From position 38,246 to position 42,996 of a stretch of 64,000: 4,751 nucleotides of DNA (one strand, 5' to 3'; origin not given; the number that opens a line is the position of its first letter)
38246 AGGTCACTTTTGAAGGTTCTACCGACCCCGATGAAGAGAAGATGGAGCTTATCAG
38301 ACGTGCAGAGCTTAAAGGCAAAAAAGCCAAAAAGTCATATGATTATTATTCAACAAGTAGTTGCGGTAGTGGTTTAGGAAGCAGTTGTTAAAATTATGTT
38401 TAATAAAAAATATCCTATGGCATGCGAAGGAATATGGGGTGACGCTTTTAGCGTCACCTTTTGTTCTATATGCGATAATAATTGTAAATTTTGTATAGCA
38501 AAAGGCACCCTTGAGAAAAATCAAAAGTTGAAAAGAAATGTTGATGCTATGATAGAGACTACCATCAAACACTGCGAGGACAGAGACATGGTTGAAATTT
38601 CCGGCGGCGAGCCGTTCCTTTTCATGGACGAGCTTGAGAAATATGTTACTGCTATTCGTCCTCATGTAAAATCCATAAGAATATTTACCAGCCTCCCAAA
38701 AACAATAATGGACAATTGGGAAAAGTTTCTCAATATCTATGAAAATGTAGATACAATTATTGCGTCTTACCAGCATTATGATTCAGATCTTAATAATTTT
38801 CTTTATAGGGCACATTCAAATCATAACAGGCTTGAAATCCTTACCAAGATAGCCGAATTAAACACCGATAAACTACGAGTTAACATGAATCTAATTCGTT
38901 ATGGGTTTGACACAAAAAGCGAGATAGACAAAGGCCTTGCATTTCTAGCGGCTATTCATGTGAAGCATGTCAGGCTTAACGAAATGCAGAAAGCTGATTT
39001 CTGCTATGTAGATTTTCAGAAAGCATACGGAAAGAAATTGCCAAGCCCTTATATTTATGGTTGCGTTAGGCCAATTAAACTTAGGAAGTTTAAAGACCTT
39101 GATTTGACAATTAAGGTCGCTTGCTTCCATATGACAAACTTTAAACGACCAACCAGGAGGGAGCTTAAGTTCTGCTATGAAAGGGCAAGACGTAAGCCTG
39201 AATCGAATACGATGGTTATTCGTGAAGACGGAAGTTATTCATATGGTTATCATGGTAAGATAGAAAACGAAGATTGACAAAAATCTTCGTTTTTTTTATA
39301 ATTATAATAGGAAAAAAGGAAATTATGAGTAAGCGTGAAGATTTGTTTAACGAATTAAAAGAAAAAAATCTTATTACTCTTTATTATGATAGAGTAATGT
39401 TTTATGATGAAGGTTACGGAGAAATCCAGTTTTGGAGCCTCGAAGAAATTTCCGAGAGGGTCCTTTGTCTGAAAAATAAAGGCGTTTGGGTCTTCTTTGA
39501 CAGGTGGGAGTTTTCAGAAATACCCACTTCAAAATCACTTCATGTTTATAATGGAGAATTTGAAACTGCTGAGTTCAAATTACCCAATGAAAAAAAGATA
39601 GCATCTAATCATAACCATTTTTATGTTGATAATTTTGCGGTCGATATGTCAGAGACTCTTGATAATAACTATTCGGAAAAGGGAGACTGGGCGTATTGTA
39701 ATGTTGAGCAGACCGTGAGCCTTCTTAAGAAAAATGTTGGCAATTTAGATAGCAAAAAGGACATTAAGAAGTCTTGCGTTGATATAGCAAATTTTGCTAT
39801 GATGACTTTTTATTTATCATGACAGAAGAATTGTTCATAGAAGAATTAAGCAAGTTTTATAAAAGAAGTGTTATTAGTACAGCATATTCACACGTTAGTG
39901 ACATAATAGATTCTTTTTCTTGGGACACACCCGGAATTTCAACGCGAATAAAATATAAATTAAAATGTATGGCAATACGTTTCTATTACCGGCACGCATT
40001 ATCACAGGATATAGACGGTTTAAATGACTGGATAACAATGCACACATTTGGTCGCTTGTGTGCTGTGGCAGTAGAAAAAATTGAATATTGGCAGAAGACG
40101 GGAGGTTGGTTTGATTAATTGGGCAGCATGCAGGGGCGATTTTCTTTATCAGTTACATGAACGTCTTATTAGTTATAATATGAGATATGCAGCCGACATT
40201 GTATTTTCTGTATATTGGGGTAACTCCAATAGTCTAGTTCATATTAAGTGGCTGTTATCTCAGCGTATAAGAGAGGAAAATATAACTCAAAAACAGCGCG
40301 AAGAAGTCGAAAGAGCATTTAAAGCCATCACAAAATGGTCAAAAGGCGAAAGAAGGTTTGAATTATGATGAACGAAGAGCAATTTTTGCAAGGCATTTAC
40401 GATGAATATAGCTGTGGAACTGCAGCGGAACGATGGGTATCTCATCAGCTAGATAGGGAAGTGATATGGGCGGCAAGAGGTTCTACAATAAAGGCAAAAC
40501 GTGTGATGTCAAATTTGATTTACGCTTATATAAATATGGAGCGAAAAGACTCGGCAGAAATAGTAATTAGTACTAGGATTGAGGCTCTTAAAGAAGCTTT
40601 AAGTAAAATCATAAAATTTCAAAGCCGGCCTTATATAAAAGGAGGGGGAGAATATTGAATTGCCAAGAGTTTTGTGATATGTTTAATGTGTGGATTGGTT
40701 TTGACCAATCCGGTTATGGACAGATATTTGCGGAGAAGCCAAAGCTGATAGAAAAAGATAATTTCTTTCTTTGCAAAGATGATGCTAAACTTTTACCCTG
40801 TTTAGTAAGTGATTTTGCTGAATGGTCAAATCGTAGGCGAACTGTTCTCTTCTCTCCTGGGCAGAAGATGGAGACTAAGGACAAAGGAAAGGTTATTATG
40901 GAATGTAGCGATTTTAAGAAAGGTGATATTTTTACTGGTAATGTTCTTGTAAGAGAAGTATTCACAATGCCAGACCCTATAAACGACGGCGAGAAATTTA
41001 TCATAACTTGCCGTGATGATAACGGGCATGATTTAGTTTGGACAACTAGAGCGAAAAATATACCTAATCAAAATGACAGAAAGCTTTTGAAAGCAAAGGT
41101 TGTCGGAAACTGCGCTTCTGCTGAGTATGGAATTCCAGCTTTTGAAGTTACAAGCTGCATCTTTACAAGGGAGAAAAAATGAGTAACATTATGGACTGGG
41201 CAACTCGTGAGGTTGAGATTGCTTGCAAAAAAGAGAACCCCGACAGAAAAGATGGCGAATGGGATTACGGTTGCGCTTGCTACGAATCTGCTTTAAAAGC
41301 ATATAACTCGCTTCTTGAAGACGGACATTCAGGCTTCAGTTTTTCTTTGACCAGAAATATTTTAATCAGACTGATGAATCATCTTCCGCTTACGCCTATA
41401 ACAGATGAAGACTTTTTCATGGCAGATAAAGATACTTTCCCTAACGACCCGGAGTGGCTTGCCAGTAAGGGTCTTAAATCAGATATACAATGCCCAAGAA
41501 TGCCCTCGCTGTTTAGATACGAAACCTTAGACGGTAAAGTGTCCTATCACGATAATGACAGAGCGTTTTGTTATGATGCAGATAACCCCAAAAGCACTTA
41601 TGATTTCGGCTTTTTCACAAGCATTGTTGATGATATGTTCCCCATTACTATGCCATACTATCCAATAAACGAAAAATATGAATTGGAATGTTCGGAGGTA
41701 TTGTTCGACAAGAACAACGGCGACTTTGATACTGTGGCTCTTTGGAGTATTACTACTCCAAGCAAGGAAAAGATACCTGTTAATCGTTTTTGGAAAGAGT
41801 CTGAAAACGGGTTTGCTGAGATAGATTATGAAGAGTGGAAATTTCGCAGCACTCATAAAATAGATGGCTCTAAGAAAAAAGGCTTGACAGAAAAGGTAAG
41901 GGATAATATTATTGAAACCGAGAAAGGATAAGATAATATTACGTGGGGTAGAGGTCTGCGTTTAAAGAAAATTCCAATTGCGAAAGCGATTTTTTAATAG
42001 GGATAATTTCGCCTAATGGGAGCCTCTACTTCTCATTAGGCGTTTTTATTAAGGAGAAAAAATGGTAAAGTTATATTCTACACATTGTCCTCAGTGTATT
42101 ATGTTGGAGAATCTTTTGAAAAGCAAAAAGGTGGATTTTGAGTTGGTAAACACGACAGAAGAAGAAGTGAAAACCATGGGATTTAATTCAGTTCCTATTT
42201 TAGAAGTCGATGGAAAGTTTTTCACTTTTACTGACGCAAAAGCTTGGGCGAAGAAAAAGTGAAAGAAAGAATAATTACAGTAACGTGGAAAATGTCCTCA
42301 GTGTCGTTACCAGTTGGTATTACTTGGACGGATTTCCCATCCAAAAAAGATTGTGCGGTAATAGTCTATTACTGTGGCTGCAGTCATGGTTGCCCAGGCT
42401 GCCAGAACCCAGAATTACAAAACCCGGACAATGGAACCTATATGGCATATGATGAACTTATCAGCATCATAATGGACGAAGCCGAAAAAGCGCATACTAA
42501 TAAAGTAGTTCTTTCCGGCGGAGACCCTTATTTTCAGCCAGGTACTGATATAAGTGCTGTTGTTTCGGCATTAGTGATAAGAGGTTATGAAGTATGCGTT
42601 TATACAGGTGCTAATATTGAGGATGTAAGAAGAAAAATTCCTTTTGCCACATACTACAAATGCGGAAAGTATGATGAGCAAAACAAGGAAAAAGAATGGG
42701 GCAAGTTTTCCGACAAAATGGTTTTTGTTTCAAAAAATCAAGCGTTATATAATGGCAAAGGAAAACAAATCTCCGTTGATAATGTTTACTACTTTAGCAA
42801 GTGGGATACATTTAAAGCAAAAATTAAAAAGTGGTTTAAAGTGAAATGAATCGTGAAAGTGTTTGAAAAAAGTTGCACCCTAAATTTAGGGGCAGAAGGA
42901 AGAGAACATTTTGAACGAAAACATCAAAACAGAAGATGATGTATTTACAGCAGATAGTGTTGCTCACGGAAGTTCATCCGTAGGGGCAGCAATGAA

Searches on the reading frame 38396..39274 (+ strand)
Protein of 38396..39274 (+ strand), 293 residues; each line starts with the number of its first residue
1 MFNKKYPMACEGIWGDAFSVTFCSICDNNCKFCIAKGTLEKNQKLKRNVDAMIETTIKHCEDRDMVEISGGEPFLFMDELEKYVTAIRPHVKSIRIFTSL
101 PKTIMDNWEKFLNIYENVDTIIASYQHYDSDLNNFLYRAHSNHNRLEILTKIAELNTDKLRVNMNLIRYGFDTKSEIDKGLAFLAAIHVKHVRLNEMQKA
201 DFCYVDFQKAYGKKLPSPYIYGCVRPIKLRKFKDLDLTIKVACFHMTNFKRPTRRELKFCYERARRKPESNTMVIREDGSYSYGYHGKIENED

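Call 13: search_protein_families(library=phrogs, proteins=[window:38396-39274:+], max_evalue=0.00001)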
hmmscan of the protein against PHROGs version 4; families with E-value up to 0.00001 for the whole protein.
window:38396-39274:+ (293 aa): 2 families
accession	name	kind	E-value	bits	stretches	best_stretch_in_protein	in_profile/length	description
phrog_1802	-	other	1.8e-07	31.4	1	25-164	53-203/556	radical SAM domain-containing protein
phrog_626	-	DNA, RNA and nucleotide metabolism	4e-06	27.5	1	20-144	20-149/164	anaerobic ribonucleotide reductase small subunit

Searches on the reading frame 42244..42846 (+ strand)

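Call 13: search_protein_families(library=phrogs, proteins=[window:42244-42846:+], max_evalue=0.00001)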
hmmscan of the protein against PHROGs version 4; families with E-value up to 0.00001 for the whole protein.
window:42244-42846:+ (201 aa): 2 families
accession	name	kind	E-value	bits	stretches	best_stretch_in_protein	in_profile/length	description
phrog_626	-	DNA, RNA and nucleotide metabolism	1.3e-15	58.4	1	29-170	9-152/164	anaerobic ribonucleotide reductase small subunit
phrog_2076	-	moron, auxiliary metabolic gene and host takeover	3e-11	44.3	1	38-126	33-125/247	QueE-like radical SAM domain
